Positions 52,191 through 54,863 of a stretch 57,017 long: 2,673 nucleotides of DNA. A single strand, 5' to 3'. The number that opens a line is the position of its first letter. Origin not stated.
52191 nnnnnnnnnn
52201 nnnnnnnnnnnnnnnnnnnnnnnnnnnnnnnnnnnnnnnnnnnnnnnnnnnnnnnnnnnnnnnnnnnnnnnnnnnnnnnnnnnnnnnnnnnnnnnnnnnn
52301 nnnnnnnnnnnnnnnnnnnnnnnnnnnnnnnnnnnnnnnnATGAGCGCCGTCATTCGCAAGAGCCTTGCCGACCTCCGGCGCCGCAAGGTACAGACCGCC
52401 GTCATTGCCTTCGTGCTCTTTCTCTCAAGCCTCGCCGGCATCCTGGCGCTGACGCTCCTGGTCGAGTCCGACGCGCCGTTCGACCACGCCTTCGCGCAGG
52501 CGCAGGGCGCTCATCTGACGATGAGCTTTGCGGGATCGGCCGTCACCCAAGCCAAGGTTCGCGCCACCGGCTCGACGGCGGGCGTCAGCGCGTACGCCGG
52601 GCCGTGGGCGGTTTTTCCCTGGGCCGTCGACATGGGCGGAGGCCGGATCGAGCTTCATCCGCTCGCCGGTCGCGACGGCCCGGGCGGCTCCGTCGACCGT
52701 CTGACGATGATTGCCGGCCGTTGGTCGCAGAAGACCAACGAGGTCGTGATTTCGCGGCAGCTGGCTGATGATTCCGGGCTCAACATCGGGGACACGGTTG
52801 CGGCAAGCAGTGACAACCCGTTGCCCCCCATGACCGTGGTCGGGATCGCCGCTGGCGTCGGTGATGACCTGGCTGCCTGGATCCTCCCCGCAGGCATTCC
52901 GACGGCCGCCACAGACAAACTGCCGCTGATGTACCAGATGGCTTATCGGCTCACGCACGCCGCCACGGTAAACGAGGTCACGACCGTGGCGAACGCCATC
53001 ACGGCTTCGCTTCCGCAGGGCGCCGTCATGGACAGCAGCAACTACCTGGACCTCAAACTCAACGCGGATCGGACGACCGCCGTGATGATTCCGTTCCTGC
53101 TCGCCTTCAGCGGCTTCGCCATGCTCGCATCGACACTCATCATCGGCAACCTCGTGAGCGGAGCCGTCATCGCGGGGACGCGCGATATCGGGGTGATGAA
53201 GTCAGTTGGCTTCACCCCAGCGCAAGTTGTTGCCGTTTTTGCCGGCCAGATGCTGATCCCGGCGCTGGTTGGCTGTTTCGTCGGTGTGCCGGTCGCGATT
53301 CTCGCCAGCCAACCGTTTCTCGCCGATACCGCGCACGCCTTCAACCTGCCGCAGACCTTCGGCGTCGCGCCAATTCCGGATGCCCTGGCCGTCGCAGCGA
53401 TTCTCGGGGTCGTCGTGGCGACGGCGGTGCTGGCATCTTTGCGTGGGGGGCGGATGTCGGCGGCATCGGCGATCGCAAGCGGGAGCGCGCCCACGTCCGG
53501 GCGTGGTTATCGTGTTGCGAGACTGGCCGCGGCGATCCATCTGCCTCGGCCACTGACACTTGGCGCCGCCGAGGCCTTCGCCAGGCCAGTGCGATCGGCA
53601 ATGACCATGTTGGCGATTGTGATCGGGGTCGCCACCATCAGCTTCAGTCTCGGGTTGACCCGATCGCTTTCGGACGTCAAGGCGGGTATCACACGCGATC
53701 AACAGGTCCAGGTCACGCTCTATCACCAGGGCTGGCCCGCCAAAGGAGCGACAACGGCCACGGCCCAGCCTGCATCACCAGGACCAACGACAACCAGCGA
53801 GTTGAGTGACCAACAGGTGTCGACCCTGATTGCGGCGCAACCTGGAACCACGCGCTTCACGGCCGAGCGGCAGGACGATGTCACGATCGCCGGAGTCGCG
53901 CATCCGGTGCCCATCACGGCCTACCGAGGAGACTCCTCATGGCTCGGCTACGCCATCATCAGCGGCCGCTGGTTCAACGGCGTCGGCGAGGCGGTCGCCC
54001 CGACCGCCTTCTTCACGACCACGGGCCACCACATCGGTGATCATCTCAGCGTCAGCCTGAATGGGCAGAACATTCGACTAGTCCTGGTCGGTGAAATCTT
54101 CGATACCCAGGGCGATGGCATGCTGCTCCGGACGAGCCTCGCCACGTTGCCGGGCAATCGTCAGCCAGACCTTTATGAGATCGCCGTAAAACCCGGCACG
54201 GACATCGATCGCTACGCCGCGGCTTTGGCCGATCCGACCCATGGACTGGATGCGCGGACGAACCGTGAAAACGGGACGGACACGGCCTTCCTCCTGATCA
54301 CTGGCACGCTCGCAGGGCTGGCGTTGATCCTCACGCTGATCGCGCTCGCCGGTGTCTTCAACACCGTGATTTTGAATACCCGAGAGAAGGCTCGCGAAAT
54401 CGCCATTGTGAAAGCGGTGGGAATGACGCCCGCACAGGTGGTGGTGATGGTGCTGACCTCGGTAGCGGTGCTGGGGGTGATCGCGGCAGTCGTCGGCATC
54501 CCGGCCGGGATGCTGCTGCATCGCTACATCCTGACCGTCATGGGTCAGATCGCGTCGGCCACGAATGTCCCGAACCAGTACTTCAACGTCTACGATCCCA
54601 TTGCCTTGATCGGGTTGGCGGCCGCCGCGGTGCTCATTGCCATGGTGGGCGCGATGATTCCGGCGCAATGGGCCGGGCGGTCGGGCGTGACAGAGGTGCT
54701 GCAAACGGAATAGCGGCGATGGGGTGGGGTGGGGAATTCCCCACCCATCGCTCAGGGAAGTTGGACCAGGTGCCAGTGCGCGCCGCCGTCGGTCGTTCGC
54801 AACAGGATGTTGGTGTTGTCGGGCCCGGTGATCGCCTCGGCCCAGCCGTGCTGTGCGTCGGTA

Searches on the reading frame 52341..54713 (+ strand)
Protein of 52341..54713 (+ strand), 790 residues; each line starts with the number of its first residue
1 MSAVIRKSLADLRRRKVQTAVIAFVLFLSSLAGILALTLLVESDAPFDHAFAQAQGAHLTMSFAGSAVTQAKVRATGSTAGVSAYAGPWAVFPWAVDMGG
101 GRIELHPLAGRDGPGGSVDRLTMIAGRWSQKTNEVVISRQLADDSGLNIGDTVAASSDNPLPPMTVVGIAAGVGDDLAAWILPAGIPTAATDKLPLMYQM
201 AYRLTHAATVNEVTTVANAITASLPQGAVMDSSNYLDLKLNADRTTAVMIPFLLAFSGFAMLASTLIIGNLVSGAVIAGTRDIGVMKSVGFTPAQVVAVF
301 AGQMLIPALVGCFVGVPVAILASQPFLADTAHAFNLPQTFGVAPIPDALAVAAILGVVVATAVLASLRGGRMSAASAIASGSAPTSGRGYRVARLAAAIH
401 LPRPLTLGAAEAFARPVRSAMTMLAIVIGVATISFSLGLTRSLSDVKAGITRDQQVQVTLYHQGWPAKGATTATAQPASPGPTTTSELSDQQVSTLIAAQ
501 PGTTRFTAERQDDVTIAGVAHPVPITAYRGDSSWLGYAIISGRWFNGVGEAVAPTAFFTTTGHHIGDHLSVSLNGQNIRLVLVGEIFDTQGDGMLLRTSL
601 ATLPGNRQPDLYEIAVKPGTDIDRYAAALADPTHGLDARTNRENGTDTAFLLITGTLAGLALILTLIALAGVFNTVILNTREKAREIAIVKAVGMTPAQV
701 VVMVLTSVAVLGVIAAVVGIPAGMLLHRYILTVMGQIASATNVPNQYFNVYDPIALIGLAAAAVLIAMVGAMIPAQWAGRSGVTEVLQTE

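Call 13: search_protein_families(library=pfam, proteins=[window:52341-54713:+], max_evalue=0.001)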
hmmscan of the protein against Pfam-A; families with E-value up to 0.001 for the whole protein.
window:52341-54713:+ (790 aa): 3 families
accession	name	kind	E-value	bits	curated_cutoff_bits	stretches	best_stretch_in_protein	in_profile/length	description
PF02687.27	FtsX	-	7.9e-29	100.6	25.5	2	660-775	3-112/120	FtsX-like permease C-terminal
PF12704.14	MacB_PCD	-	3.4e-09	37.7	27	1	419-630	1-205/207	MacB-like periplasmic core domain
PF03377.19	TAL_effector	-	0.00053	20.7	28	0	290-299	22-31/34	TAL effector repeat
